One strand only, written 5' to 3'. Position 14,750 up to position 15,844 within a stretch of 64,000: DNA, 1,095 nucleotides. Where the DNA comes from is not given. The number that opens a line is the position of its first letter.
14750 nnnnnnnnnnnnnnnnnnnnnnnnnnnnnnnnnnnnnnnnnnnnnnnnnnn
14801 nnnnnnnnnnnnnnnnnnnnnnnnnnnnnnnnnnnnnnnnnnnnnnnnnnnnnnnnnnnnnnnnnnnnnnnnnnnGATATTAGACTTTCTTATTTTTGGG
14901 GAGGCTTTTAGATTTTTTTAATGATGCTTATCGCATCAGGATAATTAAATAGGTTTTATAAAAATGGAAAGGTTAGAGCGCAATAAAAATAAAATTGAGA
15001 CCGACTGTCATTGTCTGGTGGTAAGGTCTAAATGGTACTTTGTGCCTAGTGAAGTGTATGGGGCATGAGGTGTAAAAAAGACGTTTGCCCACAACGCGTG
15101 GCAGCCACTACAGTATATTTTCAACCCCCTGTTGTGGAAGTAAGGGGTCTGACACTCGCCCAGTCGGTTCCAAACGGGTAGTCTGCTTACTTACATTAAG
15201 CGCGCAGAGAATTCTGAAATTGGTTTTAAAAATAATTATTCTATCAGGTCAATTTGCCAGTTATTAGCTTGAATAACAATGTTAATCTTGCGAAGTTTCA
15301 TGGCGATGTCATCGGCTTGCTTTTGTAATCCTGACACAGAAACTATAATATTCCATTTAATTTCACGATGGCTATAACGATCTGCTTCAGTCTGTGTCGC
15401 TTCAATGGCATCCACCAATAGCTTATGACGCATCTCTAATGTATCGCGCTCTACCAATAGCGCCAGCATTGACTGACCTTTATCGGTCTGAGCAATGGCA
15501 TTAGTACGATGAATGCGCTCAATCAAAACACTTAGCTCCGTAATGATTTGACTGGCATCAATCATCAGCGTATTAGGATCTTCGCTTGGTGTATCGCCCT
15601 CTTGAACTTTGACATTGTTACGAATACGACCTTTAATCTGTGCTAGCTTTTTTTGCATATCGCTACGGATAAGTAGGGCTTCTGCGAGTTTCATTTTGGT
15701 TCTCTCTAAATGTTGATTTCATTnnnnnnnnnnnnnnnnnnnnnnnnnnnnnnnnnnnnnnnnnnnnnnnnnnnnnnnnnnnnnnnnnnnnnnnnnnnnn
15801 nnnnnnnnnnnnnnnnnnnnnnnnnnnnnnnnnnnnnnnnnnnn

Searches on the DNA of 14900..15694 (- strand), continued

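Call 101: search_rna_families(sources=[L167, L168, L169, L170, L152, L151], threshold=evalue, max_evalue=0.1, show_alignments=2)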
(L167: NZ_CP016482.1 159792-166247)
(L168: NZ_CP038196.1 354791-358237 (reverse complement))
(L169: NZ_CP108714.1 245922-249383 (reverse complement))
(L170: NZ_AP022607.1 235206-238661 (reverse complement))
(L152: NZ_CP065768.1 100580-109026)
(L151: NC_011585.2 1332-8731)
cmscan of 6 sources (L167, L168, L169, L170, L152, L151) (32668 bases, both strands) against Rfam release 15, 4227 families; matches with E-value up to 0.1: 5.
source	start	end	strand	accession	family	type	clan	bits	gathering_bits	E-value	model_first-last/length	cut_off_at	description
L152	3598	3828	-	RF00230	T-box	Cis-reg; leader;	-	86.8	93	9.5e-18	1-219/219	no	T-box leader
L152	331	412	+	RF00005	tRNA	Gene; tRNA;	CL00001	52.5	29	1.1e-08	1-71/71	no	tRNA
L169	2539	2597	+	RF03582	mir-m22-1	Gene; miRNA;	-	33.4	80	0.049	1-67/67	no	mir-m22-1 microRNA precursor family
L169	2539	2597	-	RF03582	mir-m22-1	Gene; miRNA;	-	33.4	80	0.05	1-67/67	no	mir-m22-1 microRNA precursor family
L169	2509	2629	+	RF03227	mir-2528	Gene; miRNA;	-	29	102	0.047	1-118/118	no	mir-2528 microRNA precursor family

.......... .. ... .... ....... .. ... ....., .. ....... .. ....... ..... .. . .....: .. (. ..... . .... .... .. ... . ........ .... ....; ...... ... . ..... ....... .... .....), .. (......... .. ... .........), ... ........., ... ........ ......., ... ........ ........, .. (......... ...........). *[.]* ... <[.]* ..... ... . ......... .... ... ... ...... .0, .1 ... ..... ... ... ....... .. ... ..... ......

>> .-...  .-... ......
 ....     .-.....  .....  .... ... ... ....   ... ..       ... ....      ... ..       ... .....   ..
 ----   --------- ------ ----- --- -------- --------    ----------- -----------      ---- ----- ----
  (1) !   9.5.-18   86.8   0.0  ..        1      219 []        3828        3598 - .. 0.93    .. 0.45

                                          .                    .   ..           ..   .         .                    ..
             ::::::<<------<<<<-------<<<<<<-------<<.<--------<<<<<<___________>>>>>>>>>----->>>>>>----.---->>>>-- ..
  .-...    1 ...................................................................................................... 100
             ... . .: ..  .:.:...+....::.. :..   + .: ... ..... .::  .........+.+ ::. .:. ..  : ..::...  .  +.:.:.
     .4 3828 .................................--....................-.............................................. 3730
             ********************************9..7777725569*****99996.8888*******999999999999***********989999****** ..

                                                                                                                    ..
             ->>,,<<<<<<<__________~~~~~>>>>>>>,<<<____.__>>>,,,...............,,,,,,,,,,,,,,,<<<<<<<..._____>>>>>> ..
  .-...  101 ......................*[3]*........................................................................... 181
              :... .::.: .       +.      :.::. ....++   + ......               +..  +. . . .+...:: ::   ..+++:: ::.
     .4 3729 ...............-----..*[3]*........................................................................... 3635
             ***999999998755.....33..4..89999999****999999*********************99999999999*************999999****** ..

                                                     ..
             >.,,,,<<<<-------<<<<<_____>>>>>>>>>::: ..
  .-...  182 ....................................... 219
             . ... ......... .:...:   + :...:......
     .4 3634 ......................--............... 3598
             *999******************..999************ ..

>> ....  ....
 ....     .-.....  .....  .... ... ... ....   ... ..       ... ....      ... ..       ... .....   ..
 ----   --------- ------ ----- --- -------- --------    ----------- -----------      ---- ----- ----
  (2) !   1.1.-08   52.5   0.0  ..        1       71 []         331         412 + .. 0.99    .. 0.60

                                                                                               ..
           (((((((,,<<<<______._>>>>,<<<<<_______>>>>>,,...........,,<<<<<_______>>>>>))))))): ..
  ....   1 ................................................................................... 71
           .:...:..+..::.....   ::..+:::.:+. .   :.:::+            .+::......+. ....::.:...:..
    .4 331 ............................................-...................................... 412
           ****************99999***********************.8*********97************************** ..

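Call 103: search_with_rna_model(model_id=R1, sources=[L167, L168, L169, L170, L152], max_evalue=10, filters=off, show_alignments=3)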
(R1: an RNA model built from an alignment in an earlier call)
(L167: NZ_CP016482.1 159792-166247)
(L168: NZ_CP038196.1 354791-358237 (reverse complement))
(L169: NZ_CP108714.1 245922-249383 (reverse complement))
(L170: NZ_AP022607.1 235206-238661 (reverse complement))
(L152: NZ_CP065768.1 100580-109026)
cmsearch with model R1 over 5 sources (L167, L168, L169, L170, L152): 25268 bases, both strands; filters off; matches with E-value up to 10: 70.
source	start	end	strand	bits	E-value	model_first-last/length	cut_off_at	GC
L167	3478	3660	+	38.3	2.9e-10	1-195/195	no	0.37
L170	1986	2153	+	14.8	0.0025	6-180/195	no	0.67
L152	411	459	+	14.4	0.0033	1-195/195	no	0.35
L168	1978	2134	+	12.3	0.013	1-195/195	no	0.61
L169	2965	3018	-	8.9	0.13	1-195/195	no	0.61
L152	7797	7850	+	8.6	0.17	1-195/195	no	0.26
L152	1710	1739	-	8.4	0.19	1-195/195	no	0.37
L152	132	194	+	7.3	0.39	1-195/195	no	0.27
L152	8008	8127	-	6.9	0.52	1-195/195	no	0.35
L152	501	531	-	6.9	0.53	1-195/195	no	0.32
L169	2536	2610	+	6.8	0.54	1-195/195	no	0.67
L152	1841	1895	+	6.7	0.59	1-195/195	no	0.45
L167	5652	5694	+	6.6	0.62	1-195/195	no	0.35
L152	3879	3907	+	6.5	0.71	1-195/195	no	0.14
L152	4323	4388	-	6.3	0.76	1-195/195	no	0.44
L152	76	119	+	6.1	0.89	1-195/195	no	0.59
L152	2149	2181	-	6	0.98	1-195/195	no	0.21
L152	3554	3613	-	5.7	1.2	1-195/195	no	0.38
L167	173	239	-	5.5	1.4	1-195/195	no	0.48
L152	1720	1764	+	5.5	1.4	1-195/195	no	0.38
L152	4338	4393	+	5.3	1.5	1-195/195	no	0.45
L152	6740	6773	+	5.2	1.7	1-195/195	no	0.35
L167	1311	1376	+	5.1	1.7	1-195/195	no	0.42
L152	205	270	-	4.9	2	1-195/195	no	0.35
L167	5478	5533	+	4.9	2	1-195/195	no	0.43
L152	4415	4458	+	4.9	2.1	1-195/195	no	0.32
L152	2295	2386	+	4.8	2.2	1-195/195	no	0.36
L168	1171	1247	-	4.7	2.3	1-195/195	no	0.57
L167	5642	5684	-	4.7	2.3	1-195/195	no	0.35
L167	2783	2822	-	4.7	2.4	1-195/195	no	0.22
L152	1321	1379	-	4.6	2.4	1-195/195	no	0.32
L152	7917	7955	+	4.6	2.4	1-195/195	no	0.26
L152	2619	2666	-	4.5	2.6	1-195/195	no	0.27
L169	2975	3028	+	4.5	2.6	1-195/195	no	0.61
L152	254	293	+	4.3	3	1-195/195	no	0.43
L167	2933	2976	+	4.3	3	1-195/195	no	0.27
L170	1666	1715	-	4.2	3.2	1-195/195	no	0.64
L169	2526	2600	-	4.1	3.5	1-195/195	no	0.67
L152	2583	2633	+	4.1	3.5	1-195/195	no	0.31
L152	8017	8103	+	4.1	3.5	1-195/195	no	0.33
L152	7042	7079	-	4.1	3.5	1-195/195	no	0.29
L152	3597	3653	+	4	3.7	1-195/195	no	0.39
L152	2135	2168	+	4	3.7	1-195/195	no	0.18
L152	6305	6371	+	4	3.9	1-195/195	no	0.46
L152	3081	3163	-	3.7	4.5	1-195/195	no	0.41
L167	839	881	-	3.7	4.6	1-195/195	no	0.33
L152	7841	7883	-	3.7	4.7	1-195/195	no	0.16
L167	5143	5209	-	3.5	5.1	1-195/195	no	0.34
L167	610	687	-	3.5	5.3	1-195/195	no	0.53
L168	1024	1067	-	3.4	5.7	1-195/195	no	0.59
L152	1346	1380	+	3.4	5.8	1-195/195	no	0.29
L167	1711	1769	-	3.3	6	1-195/195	no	0.32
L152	4613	4659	+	3.3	6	1-195/195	no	0.28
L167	3719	3791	-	3.2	6.3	1-195/195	no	0.32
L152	2977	3015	-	3.2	6.3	1-195/195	no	0.46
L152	554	587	-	3.1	6.8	1-195/195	no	0.35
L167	3938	3990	-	3.1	7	1-195/195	no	0.32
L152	3979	4050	-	3.1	7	1-195/195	no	0.36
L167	5568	5597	+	3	7.2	1-195/195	no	0.27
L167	2491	2540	+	3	7.3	1-195/195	no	0.48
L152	4626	4681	-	3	7.5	1-195/195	no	0.32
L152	6550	6582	+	2.9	7.8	1-195/195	no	0.27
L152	2011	2052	+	2.9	8.1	1-195/195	no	0.31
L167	840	891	+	2.9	8.1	1-195/195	no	0.37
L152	5182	5220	+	2.8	8.3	1-195/195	no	0.23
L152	5408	5493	-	2.8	8.4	1-195/195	no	0.55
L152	1479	1512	-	2.8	8.6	1-195/195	no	0.35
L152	7374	7404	+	2.7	9.2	1-195/195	no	0.35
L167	5710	5777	-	2.6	9.6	1-195/195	no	0.44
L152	2056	2109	-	2.6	10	1-195/195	no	0.44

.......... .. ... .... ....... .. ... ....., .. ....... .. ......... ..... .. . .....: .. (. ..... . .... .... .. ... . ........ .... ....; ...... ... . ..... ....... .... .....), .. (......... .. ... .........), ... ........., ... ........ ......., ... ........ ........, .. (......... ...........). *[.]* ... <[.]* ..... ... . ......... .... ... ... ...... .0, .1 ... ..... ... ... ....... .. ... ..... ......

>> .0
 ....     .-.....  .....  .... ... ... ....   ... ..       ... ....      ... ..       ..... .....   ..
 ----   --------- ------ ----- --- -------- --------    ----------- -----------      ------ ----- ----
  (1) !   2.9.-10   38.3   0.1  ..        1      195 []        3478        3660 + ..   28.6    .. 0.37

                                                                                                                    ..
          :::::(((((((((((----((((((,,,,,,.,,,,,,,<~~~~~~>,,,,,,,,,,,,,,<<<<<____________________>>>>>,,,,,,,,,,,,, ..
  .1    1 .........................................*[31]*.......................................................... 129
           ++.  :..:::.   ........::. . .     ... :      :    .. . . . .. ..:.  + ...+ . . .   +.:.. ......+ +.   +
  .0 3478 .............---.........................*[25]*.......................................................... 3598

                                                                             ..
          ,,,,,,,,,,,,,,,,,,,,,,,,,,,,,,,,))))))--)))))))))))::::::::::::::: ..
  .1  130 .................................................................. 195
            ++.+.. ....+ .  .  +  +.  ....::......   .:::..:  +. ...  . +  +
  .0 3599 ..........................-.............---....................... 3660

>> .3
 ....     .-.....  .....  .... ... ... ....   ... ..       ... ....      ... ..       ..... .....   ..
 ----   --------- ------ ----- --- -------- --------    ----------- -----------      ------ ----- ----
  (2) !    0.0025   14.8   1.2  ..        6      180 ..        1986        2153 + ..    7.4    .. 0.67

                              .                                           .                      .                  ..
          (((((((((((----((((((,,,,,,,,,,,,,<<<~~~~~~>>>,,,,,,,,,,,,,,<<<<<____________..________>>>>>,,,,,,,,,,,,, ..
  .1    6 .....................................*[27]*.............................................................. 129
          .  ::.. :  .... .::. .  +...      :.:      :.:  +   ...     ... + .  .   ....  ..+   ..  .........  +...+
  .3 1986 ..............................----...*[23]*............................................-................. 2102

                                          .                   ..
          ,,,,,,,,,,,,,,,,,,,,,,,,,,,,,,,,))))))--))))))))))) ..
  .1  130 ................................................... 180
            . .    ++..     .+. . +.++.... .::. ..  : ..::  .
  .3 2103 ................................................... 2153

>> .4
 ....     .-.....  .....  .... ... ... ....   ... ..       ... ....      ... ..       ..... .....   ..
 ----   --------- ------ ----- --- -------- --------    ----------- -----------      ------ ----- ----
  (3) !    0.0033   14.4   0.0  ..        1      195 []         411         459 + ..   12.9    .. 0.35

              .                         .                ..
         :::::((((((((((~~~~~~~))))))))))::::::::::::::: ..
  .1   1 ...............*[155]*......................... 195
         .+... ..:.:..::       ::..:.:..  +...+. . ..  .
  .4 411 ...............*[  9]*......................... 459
